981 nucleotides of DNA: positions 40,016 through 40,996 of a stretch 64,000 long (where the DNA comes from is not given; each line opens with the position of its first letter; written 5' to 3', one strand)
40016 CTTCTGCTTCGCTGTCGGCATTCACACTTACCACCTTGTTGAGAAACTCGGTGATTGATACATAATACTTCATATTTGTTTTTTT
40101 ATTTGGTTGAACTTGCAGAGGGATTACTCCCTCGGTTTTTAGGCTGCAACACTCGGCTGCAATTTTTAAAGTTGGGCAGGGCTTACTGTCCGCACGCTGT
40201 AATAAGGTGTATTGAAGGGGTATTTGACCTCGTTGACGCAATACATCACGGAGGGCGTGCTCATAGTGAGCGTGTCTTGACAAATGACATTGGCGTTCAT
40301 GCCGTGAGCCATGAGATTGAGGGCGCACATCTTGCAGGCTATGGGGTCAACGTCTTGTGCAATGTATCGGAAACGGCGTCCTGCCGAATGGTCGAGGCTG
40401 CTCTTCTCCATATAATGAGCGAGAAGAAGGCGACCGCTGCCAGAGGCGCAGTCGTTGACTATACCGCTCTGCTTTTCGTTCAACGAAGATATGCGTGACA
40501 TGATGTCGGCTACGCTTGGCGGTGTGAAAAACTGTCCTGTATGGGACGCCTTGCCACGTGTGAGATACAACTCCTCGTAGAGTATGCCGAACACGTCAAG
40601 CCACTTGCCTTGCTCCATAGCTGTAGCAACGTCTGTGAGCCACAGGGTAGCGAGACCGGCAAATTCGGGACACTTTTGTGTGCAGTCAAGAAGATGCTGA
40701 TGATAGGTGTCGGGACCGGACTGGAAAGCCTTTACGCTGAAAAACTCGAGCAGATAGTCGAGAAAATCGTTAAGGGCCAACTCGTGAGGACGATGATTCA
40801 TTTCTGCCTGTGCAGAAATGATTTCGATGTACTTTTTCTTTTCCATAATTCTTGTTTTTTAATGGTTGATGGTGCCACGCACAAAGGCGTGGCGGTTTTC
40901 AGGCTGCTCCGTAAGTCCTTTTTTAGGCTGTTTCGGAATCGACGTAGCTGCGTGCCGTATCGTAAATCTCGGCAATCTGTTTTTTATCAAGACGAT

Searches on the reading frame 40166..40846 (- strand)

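Call 76: search_protein_families(library=pfam, proteins=[window:40166-40846:-], max_evalue=0.0001)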
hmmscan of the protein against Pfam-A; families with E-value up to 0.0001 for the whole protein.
window:40166-40846:- (226 aa): 1 family
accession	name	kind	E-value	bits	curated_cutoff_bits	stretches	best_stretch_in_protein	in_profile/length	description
PF02384.22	N6_Mtase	-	1.8e-15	57.5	20.4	1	84-199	4-121/311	N-6 DNA Methylase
